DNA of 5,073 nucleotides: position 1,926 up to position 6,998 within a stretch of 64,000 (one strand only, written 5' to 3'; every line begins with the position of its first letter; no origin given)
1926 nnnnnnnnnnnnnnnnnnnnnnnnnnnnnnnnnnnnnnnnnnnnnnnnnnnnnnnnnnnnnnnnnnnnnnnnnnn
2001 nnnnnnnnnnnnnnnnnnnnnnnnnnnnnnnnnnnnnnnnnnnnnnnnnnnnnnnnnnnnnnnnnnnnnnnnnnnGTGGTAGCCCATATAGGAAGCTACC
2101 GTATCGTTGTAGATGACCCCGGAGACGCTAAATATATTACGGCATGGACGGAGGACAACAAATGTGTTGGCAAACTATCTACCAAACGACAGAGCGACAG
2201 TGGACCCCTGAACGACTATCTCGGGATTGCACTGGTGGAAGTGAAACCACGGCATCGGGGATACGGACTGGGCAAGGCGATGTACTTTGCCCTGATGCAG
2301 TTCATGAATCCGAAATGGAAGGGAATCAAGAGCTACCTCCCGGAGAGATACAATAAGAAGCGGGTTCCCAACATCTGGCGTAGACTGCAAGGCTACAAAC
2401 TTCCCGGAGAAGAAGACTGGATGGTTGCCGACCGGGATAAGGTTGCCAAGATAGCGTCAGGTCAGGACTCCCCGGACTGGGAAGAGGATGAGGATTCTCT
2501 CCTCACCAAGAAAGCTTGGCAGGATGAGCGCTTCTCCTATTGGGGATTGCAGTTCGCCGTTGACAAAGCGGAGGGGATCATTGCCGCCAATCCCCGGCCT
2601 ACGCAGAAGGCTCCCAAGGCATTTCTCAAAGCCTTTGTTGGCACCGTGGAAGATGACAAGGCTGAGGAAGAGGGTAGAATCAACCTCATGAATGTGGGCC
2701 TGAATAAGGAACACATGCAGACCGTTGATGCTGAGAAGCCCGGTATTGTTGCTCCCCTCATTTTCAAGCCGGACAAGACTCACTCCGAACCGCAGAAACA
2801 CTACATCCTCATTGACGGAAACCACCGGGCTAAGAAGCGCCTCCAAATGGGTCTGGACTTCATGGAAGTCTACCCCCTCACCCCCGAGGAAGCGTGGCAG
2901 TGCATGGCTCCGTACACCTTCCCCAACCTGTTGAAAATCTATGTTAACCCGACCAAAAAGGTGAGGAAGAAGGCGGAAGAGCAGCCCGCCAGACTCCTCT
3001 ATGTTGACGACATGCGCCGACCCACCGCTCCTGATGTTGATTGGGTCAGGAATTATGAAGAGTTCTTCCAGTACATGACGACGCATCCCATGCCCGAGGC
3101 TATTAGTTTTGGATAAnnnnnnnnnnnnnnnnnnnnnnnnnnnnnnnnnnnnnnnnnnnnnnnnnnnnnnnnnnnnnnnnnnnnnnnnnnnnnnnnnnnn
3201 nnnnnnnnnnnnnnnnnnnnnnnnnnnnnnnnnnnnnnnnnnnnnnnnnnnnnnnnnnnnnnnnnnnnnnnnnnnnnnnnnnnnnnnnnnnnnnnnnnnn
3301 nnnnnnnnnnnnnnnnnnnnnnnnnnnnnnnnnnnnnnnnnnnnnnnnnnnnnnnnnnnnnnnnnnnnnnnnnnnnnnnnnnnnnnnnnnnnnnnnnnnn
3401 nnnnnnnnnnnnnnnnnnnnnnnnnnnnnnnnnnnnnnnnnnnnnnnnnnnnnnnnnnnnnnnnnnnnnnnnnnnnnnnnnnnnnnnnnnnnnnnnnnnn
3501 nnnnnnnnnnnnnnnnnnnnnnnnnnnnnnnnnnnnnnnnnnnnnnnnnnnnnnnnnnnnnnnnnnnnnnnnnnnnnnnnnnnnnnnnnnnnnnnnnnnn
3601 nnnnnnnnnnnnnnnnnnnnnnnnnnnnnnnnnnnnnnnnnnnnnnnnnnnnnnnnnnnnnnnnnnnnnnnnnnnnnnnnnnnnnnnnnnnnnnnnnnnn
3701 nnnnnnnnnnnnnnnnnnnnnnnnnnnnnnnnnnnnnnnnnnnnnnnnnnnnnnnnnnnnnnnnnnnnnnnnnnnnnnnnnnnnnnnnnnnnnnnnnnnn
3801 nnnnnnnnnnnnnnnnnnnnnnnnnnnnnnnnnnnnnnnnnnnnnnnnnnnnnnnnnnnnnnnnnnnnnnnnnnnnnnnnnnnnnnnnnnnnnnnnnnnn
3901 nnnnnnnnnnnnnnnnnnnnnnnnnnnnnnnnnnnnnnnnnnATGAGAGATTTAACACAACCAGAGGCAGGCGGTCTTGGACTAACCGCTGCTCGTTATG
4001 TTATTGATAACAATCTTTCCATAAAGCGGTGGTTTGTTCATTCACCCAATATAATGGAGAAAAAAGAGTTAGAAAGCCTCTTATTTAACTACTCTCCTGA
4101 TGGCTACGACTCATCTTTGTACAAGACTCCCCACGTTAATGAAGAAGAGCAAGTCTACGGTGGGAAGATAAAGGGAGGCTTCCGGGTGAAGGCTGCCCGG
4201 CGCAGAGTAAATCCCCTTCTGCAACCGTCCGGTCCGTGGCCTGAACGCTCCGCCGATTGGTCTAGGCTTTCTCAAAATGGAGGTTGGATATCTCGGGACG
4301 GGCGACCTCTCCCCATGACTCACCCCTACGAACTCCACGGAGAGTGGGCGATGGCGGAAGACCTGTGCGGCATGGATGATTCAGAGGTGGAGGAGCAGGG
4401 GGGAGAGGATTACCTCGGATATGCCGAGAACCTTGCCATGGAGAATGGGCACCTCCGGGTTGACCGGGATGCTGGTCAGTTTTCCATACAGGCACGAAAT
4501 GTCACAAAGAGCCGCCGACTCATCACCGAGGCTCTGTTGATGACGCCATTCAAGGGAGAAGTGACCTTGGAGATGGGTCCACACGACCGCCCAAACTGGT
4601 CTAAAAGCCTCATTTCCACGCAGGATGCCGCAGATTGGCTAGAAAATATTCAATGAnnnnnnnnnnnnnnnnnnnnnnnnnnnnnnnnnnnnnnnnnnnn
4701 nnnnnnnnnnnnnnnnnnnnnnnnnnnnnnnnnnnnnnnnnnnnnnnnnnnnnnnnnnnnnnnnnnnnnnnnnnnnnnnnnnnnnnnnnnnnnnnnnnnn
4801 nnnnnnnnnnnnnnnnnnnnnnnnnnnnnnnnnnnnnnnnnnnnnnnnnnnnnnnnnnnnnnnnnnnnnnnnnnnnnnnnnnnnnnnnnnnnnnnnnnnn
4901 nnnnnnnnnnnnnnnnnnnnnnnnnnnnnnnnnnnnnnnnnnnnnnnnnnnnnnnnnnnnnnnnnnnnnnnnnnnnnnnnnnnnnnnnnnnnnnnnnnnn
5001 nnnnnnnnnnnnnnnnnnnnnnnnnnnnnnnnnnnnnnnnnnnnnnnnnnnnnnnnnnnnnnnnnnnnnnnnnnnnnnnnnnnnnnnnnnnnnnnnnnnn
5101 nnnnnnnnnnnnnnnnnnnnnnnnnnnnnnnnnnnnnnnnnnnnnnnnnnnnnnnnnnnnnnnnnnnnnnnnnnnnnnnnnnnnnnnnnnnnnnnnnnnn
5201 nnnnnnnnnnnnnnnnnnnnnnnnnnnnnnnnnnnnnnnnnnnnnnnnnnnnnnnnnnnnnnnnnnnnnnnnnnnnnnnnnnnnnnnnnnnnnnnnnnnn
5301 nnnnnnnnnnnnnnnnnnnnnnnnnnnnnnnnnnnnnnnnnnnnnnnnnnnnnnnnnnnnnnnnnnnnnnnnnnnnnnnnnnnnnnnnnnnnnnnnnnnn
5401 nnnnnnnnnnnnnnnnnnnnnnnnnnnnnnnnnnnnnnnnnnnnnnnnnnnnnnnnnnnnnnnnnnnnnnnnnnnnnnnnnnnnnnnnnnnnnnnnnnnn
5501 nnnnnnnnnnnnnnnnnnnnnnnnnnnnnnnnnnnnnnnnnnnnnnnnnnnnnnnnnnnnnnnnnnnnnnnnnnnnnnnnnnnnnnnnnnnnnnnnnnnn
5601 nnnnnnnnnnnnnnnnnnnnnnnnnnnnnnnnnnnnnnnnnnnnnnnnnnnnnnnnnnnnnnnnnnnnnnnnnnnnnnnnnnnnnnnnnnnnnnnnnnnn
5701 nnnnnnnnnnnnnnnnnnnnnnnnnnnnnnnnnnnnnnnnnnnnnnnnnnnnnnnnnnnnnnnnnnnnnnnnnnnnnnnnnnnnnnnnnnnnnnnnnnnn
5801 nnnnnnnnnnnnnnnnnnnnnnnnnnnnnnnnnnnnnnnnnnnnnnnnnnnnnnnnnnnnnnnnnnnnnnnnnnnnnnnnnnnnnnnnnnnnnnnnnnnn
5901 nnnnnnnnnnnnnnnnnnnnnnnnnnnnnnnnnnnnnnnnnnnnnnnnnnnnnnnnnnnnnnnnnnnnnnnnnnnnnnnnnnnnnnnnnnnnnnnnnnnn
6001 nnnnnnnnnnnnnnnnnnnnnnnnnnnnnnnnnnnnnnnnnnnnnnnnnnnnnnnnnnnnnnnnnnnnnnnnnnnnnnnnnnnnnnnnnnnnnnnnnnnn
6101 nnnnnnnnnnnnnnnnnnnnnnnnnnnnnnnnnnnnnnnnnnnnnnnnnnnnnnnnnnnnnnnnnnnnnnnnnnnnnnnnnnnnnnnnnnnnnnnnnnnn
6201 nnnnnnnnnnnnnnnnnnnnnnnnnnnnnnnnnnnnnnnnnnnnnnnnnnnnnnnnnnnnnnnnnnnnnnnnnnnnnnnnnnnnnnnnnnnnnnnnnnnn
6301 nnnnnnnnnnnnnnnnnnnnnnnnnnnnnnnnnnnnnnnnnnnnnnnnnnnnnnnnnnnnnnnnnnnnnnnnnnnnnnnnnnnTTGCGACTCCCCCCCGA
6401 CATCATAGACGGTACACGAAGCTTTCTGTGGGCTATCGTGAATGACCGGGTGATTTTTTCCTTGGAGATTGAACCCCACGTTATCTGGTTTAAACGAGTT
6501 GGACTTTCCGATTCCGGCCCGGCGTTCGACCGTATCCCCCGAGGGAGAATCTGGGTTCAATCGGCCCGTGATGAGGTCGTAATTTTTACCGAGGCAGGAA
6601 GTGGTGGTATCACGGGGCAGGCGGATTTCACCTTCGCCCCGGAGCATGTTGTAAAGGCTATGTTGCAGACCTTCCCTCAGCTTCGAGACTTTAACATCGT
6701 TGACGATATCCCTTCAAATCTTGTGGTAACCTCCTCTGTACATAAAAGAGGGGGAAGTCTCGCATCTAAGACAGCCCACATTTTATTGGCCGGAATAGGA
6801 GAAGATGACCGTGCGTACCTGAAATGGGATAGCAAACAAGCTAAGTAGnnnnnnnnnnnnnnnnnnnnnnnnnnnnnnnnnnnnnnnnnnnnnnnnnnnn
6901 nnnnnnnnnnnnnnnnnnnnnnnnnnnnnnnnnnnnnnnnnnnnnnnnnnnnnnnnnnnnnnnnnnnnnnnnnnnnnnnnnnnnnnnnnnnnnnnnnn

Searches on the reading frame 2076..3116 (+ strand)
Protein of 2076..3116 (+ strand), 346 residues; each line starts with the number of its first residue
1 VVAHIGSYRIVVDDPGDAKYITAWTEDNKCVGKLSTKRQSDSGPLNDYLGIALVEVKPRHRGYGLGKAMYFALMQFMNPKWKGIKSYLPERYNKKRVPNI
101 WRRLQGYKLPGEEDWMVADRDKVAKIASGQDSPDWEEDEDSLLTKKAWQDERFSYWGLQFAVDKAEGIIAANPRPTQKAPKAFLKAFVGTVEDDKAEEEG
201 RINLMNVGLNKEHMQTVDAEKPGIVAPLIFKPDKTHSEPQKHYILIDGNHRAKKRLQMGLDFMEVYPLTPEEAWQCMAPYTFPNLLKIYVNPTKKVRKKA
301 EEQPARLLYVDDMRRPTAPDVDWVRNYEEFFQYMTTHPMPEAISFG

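Call 56: search_protein_families(library=pfam, proteins=[window:2076-3116:+], max_evalue=0.01)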
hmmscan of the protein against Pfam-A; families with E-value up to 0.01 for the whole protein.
window:2076-3116:+ (346 aa): 2 families
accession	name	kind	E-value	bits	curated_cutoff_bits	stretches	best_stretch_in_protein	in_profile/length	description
PF00583.31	Acetyltransf_1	-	2.3e-05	25.1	20.7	1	19-88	34-98/116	Acetyltransferase (GNAT) family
PF20274.4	cREC_REC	-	0.00071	20.7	27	1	307-344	2-37/88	Cyclic-phosphate processing Receiver domain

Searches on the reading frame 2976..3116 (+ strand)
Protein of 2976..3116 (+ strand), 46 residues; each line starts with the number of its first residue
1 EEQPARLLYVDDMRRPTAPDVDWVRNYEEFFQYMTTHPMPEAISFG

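Call 59: search_protein_families(library=pfam, proteins=[window:2976-3116:+], max_evalue=10)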
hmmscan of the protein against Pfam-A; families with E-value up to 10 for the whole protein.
window:2976-3116:+ (46 aa): 1 family
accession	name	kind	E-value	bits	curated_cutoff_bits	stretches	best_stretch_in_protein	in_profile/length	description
PF20274.4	cREC_REC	-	1.8e-05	25.8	27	1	7-45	2-38/88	Cyclic-phosphate processing Receiver domain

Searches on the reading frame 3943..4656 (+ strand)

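Call 56: search_protein_families(library=pfam, proteins=[window:3943-4656:+], max_evalue=0.01)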
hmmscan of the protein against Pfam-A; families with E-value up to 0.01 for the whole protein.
window:3943-4656:+ (237 aa): 0 families

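Call 59: search_protein_families(library=pfam, proteins=[window:3943-4656:+], max_evalue=10)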
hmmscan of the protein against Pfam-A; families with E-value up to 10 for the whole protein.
window:3943-4656:+ (237 aa): 1 family
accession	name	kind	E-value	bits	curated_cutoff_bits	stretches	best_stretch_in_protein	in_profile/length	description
PF25315.1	BPTI_nem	-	0.058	14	27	1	26-72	30-75/77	BPTI-like like domain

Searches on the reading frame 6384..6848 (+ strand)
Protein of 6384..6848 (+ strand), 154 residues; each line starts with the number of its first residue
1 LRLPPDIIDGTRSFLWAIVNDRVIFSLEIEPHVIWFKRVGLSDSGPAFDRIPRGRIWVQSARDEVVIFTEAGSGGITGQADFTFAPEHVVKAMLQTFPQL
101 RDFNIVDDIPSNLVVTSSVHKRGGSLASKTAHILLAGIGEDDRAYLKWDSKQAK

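Call 59: search_protein_families(library=pfam, proteins=[window:6384-6848:+], max_evalue=10)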
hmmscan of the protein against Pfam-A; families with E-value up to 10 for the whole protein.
window:6384-6848:+ (154 aa): 0 families
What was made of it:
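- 6381..6773 (+): Repeated ~110-aa module, copy in ORF B. Further copies lie at 7880-8230, 9215-9517 and 11339-11722 in ORF C. No Pfam hit (call 59).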
